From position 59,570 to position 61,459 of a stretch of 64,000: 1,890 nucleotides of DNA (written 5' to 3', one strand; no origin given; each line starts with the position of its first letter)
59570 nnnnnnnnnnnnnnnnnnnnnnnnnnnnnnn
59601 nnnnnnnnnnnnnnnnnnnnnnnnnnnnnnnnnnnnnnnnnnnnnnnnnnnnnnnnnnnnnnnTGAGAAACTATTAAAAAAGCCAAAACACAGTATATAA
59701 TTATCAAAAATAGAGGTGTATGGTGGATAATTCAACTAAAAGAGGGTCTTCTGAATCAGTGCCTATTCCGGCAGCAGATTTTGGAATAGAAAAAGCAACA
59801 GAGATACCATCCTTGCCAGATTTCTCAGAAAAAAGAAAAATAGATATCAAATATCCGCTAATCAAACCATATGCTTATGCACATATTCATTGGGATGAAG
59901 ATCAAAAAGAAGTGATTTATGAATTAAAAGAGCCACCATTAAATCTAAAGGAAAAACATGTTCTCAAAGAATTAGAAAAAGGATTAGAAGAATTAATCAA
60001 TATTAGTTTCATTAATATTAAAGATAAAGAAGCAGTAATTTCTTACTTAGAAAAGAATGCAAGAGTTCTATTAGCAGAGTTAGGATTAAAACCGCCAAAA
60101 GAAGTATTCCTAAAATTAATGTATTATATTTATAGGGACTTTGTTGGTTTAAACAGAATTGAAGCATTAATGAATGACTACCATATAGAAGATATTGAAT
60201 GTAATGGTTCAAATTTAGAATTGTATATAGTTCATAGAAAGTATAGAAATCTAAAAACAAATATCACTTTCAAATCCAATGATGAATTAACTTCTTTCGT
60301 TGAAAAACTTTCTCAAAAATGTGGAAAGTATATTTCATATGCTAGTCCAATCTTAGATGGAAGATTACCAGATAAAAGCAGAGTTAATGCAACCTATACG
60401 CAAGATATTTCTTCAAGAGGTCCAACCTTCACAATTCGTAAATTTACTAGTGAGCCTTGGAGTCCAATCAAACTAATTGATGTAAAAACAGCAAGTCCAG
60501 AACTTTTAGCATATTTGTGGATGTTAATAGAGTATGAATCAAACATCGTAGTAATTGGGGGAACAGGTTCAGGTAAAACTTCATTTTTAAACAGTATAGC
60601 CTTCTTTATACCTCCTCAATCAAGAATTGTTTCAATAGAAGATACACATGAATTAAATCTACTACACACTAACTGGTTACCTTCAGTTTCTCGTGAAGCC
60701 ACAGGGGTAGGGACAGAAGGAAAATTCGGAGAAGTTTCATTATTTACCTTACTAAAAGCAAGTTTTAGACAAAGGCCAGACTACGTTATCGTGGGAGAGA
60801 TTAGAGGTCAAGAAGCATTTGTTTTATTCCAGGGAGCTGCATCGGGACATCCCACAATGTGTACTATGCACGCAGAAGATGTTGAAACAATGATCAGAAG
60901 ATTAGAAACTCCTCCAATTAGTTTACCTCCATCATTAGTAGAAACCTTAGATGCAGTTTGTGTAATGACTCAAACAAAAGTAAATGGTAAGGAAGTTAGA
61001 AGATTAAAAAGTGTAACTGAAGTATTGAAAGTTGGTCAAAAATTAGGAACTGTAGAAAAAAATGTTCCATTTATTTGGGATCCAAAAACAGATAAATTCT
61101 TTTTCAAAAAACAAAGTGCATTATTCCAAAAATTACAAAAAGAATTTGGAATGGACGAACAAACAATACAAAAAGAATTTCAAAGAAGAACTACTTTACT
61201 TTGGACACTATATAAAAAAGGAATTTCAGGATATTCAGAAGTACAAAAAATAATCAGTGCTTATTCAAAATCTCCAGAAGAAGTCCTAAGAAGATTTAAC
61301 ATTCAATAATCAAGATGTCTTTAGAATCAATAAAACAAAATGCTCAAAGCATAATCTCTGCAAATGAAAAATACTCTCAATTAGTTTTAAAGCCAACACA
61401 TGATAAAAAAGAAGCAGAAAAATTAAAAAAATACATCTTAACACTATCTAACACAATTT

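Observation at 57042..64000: Complete Tad/Epd-like archaeal type IV pilus locus: five pilins, FlaI-type ATPase and two single-domain platform proteins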

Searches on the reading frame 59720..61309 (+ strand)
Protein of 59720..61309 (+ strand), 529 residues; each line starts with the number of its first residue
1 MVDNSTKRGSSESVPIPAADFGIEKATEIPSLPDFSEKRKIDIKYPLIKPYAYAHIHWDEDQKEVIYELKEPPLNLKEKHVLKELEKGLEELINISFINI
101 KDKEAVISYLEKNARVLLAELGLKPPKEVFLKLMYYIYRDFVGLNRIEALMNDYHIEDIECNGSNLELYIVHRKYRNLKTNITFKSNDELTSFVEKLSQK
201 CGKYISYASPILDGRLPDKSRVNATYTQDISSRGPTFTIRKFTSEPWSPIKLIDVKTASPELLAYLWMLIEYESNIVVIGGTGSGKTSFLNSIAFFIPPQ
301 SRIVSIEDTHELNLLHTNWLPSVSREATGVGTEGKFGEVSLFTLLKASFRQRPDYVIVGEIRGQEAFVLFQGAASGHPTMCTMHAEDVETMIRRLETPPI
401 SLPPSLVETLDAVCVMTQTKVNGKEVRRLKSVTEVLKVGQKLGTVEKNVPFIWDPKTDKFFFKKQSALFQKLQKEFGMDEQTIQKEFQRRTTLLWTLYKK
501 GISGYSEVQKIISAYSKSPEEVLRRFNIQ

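Call 6: search_protein_families(library=pfam, max_evalue=1, proteins=[window:59720-61309:+])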
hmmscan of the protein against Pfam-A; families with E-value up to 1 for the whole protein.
window:59720-61309:+ (529 aa): 13 families
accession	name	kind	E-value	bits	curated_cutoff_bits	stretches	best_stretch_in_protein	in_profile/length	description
PF00437.27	T2SSE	-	2.5e-31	109.1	24.9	1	172-398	28-258/370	Type II/IV secretion system protein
PF23989.1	PilB3_C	-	4e-07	30.5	27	1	461-527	5-71/83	PilB3-like, C-terminal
PF00005.33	ABC_tran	-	0.0015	19.6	25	1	270-309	8-47/137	ABC transporter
PF01580.24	FtsK_SpoIIIE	-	0.004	17.1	24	1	270-293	36-59/221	FtsK/SpoIIIE family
PF04665.18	Pox_A32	-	0.0088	16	22.8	1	269-293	9-33/242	Poxvirus A32 protein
PF00350.29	Dynamin_N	-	0.037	14.5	27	1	276-294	1-19/168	Dynamin family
PF13555.12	AAA_29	-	0.051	13.8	27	1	272-301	21-50/61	P-loop containing region of AAA domain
PF02463.25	SMC_N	-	0.067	13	40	1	276-298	27-49/220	RecF/RecN/SMC N terminal domain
PF05049.19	IIGP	-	0.094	12.2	24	1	274-293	36-55/375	Interferon-inducible GTPase (IIGP)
PF02829.19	3H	-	0.12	13.1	25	1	161-204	20-63/97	3H domain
PF13245.12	AAA_19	-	0.2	12.2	25.1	1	273-294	11-32/134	AAA domain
PF16837.10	SF3A3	-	0.21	12.1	27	0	160-181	6-27/49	Pre-mRNA-splicing factor SF3A3, of SF3a complex, Prp9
PF13476.12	AAA_23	-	0.22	12.6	27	1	276-296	21-42/201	AAA domain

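Call 7: search_protein_families(library=ncbifam, max_evalue=1, proteins=[window:59720-61309:+])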
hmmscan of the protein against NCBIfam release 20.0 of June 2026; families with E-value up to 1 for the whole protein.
window:59720-61309:+ (529 aa): 39 families (the best 25 are shown)
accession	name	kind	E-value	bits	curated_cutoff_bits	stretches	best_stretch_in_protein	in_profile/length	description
NF058587.1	archaellum_moto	equivalog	4.1e-118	395.4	550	1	34-517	23-519/527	archaellum flagellar ATPase motor FlaI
NF053672.1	bindosome_BasE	exception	3.3e-59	201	1000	1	55-515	52-507/512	bindosome assembly system ATPase subunit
TIGR03819.1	heli_sec_ATPase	hypoth_equivalog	8.3e-41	140.3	373.15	1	129-396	37-298/340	TadA family conjugal transfer-associated ATPase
TIGR02788.1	VirB11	equivalog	1.2e-36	126.4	249.95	2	262-395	133-262/308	P-type DNA transfer ATPase VirB11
TIGR02782.1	TrbB_P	equivalog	3.2e-30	105.5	304.55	1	146-435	13-293/303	P-type conjugative transfer ATPase TrbB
NF010469.0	PRK13894.1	subfamily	9.1e-26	90.9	508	1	148-435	28-307/320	conjugal transfer ATPase TrbB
NF010475.0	PRK13900.1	equivalog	6.5e-25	87.9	389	2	265-396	152-280/333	type IV secretion system ATPase VirB11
NF010407.0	PRK13833.1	subfamily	2.1e-19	70.1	499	1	208-397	80-261/323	conjugal transfer protein TrbB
NF010425.0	PRK13851.1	equivalog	4.2e-17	62.1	461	1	260-387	149-272/344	type IV secretion system protein VirB11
NF041000.1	ATPase_ComGA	equivalog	1e-15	57.5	300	1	275-413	130-259/267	competence type IV pilus ATPase ComGA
TIGR01420.1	pilT_fam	subfamily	2.9e-13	49.8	319.1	1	276-395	125-239/343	PilT/PilU family type 4a pilus ATPase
NF007755.0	PRK10436.1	equivalog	2.2e-10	39.8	617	1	269-393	215-331/465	type II secretion system protein GspE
TIGR02538.1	type_IV_pilB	equivalog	3.3e-10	39.2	675.65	1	276-396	319-430/564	type IV-A pilus assembly ATPase PilB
TIGR02533.1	type_II_gspE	equivalog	3.7e-10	39.1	630.25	1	260-396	229-357/486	type II secretion system ATPase GspE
TIGR02525.1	plasmid_TraJ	equivalog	6.7e-10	38.5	368.3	1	277-471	153-348/372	plasmid transfer ATPase TraJ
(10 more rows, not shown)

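Call 11: find_related_loci(query=window:59720-61309:+, collection=genome_contigs, flank=10000)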
Query window:59720-61309:+ (529 aa) in genome_contigs; peptide patterns used: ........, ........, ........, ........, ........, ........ (x = any residue, [..] = any of these).
88 stretches matched a pattern; 31 encode a relative of the query (tblastn E <= 1e-3); 31 distinct loci.
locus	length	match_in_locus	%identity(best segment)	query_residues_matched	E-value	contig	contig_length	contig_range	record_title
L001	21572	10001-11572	80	6-529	0e+0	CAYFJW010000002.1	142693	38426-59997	MAG TPA_asm: Candidatus Woesearchaeota archaeon isolate ERP019367_co2_61 genome assembly, contig: NODE_127_length_142693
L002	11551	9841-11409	79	7-529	0e+0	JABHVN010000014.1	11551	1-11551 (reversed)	MAG: Candidatus Woesearchaeota archaeon isolate SI047_bin109 k141_385654, whole genome shotgun sequence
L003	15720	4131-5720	77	2-529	0e+0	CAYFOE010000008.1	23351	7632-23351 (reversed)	MAG TPA_asm: Candidatus Woesearchaeota archaeon isolate ERP019367_co1_77 genome assembly, contig: NODE_1923_length_23351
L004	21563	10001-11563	77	7-529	0e+0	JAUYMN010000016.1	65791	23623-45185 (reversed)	MAG: Nanoarchaeota archaeon isolate C24_metabat.bin.88 C24_k141_789850, whole genome shotgun sequence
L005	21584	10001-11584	96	1-528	0e+0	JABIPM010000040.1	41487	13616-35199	MAG: Candidatus Woesearchaeota archaeon isolate SI072_bin118 k141_2590939, whole genome shotgun sequence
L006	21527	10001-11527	59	21-529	0e+0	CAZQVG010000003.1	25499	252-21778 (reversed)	MAG TPA_asm: Candidatus Woesearchaeota archaeon isolate binchicken_co64_117 genome assembly, contig: NODE_1280_length_25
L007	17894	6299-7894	55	4-528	0e+0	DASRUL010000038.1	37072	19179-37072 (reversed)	MAG TPA_asm: Candidatus Nanoarchaeia archaeon isolate SMAG_U8021 k141_2454249, whole genome shotgun sequence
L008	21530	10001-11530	54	12-529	0e+0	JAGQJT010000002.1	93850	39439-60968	MAG: Nanoarchaeota archaeon isolate HKST-UBA01 NODE_2_length_93850_cov_5.769880, whole genome shotgun sequence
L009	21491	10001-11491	56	29-529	0e+0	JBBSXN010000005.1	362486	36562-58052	MAG: Nanoarchaeota archaeon isolate H43-bin083_1 H43_bin083_1_000000000005, whole genome shotgun sequence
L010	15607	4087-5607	52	15-529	7e-174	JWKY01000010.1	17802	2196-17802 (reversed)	MAG: archaeon GW2011_AR19 QT10_C0010, whole genome shotgun sequence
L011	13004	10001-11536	58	20-528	0e+0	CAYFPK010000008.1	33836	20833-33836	MAG TPA_asm: Candidatus Woesearchaeota archaeon isolate ERP019367_co2_53 genome assembly, contig: NODE_1038_length_33836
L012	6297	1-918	71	224-529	1e-149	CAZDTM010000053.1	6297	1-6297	MAG TPA_asm: Candidatus Woesearchaeota archaeon isolate binchicken_co38_1163 genome assembly, contig: NODE_26169_length_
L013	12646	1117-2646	59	20-529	0e+0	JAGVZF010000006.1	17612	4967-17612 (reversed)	Candidatus Woesearchaeota archaeon isolate RIFCSPHIGHO2_01_FULL_29_27 rifcsphigho2_01_scaffold_16507, whole genome shotg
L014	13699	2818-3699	59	238-529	9e-113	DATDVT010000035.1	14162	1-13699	MAG TPA_asm: Candidatus Nanoarchaeia archaeon isolate SMAG_U8091 k141_563354, whole genome shotgun sequence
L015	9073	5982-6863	57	238-529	1e-109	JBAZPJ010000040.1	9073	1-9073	MAG: Candidatus Nanoarchaeia archaeon isolate SO_2017_SWC_27 scaffold_6564_c1_LP-4_2017, whole genome shotgun sequence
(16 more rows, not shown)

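Call 26: find_homologous_proteins(query=window:59720-61309:+, max_evalue=1e-10)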
Query window:59720-61309:+ (529 aa): 4748 proteins with E <= 1e-10 among 8000 candidates; the best 120 are listed.
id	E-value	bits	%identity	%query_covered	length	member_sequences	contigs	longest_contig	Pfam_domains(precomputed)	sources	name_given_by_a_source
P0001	0.0e+0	1188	100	100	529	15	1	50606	PF23989.1,PF00437.27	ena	-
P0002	2.0e-291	985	82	96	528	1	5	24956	PF00437.27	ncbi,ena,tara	tara:strand:+ start:4194 stop:5780 length:1587 start_codon:yes stop_codon:yes gene_type:complete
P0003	2.3e-288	975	79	99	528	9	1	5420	PF00437.27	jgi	jgi:archaeal flagellar protein FlaI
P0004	6.6e-286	967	79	99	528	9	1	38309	PF00437.27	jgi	-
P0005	1.1e-281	953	77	99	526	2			PF00437.27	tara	tara:strand:- start:565 stop:2145 length:1581 start_codon:yes stop_codon:yes gene_type:complete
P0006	1.8e-281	952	77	99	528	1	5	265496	PF23989.1,PF00437.27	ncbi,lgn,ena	-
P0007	1.3e-277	940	77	99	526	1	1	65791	PF00437.27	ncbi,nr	ncbi:MAG: type II/IV secretion system ATPase subunit [Nanoarchaeota archaeon]|nr:type II/IV secretio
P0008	2.7e-277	938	79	98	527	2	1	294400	PF23989.1,PF00437.27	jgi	jgi:archaeal flagellar protein FlaI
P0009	1.4e-275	933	77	97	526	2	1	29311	PF00437.27,PF27713.1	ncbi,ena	-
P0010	4.7e-274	928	76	99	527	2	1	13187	PF00437.27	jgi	jgi:flagellar protein FlaI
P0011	6.9e-274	927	76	98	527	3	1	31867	PF00437.27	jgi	-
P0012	1.4e-273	926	76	97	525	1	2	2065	PF00437.27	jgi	-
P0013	3.8e-271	918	75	99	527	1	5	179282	PF23989.1,PF00437.27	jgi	-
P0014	5.8e-270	914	76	98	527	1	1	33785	PF00437.27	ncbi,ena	-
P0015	7.7e-265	897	72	99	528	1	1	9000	PF23989.1,PF00437.27,PF23990.2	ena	-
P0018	1.4e-241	821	67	97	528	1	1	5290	PF23989.1,PF00437.27,PF27713.1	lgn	-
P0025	1.6e-238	811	67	98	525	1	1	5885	PF23989.1,PF00437.27,PF27713.1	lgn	-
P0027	1.3e-237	808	66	97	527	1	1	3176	PF23989.1,PF00437.27,PF27713.1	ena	-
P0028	1.1e-235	801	68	97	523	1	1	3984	PF23989.1,PF00437.27,PF27713.1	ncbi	-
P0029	4.1e-235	799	68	97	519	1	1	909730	PF23989.1,PF00437.27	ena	-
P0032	7.3e-233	792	66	97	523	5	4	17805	PF23989.1,PF00437.27,PF27713.1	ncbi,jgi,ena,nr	ncbi:MAG TPA: type II/IV secretion system ATPase subunit [Candidatus Nanoarchaeia archaeon]|nr:type 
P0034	4.1e-231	786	66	96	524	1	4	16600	PF23989.1,PF00437.27,PF27713.1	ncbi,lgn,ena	ncbi:MAG: type II/IV secretion system ATPase subunit [Nanoarchaeota archaeon]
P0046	4.5e-218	743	64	96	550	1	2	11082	PF23989.1,PF00437.27,PF27713.1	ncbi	-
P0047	4.5e-218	743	64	96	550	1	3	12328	PF23989.1,PF00437.27,PF27713.1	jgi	-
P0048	8.4e-218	742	64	98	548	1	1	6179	PF23989.1,PF00437.27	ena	-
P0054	1.5e-216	738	64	96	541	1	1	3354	PF23989.1,PF00437.27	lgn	-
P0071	2.9e-214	731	63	97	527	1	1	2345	PF23989.1,PF00437.27,PF27713.1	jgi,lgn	-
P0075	9.8e-214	729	61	97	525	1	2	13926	PF23989.1,PF00437.27,PF27713.1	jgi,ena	-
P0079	4.4e-213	727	62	96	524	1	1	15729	PF23989.1,PF00437.27,PF27713.1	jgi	jgi:archaeal flagellar protein FlaI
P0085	3.7e-212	724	62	96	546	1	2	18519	PF23989.1,PF00437.27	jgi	-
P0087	4.8e-212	723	61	96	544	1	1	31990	PF23989.1,PF00437.27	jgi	jgi:flagellar protein FlaI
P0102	2.8e-210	717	61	96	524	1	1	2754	PF23989.1,PF00437.27,PF27713.1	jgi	-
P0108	9.4e-210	716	60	96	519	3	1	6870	PF23989.1,PF00437.27,PF27713.1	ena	-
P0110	3.1e-209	714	61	96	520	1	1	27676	PF23989.1,PF00437.27,PF27713.1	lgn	-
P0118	1.2e-207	709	62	94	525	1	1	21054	PF23989.1,PF00437.27,PF27713.1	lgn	-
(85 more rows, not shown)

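Call 27: search_solved_structures(query=window:59720-61309:+, max_evalue=0.00001)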
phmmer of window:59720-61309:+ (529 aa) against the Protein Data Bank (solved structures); distinct sequences matched with E-value up to 0.00001: 26.
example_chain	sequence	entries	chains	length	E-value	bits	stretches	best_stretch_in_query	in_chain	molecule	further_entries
2oap_1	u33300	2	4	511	4.8e-108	365.2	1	28-524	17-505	Type II secretion system protein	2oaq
4ii7_A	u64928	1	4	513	7e-75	255.8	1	66-522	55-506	FlaI ATPase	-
4ihq_A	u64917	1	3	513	4.5e-74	253.1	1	66-522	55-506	FlaI ATPase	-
8rkd_E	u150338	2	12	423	2.6e-41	145.1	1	133-436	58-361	Pilus assembly ATPase CpaF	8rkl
8rjf_A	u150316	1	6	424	2.7e-41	145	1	133-436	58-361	Pilus assembly ATPase CpaF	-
9e24_A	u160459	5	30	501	4.3e-41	144.3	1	133-436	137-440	CpaF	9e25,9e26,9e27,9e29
6bge_A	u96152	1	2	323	6e-18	68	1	263-395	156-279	VirB11-like protein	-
1g6o_A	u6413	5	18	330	6.4e-18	67.9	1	263-395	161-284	CAG-ALPHA | virB11 homolog | Cag-alfa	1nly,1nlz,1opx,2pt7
2gza_A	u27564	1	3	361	1.4e-13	53.5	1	251-395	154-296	Type IV secretion system protein VirB11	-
10my_A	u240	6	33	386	5.9e-09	38.3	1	261-395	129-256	PilT/PilU family type 4a pilus ATPase | Twitching motility protein PilT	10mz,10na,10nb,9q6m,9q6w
6gef_A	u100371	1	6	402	9.6e-08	34.3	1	234-396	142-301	Type IV secretion system protein DotB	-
5fl3_A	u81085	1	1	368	1.1e-07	34.2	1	275-395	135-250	PILI RETRACTION PROTEIN PILT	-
9n32_A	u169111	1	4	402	2.4e-07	33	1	260-395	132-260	PilU protein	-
5zfq_A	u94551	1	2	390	3.1e-07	32.6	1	275-419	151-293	Twitching motility pilus retraction protein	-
8dze_A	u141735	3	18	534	5.3e-07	31.9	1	277-397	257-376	BfpD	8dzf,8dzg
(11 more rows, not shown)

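Call 31: search_protein_families(library=pfam, max_evalue=0.1, proteins=[L005:13892-14644:+, L005:14634-15089:+, L005:15121-16113:+, L005:17009-18016:-])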
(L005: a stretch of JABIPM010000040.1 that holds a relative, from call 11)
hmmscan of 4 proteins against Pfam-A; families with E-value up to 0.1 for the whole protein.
L005:13892-14644:+ (250 aa): 1 family
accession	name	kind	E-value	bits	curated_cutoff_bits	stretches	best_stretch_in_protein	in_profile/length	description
PF01137.26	RTC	-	0.0029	17.2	27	1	62-115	95-147/221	RNA 3'-terminal phosphate cyclase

L005:14634-15089:+ (151 aa): 1 family
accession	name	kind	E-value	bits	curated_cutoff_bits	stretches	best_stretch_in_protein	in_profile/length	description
PF01616.22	Orbi_NS3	-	0.01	15.9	27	1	4-62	74-131/179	Orbivirus NS3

L005:15121-16113:+ (330 aa): 1 family
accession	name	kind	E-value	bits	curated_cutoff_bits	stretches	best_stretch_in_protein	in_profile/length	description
PF07486.17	Hydrolase_2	-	0.035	15.2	27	1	191-295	1-82/100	Cell Wall Hydrolase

L005:17009-18016:- (335 aa): 2 families
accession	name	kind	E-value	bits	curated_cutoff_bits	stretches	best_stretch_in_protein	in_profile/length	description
PF08014.17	MATCAP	-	1.1e-49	169.9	27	1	39-333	9-329/365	Microtubule-associated tyrosine carboxypeptidase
PF21739.2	DUF6866_N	-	0.062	13.5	27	1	128-176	68-116/153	Family of unknown function (DUF6866) N-terminal domain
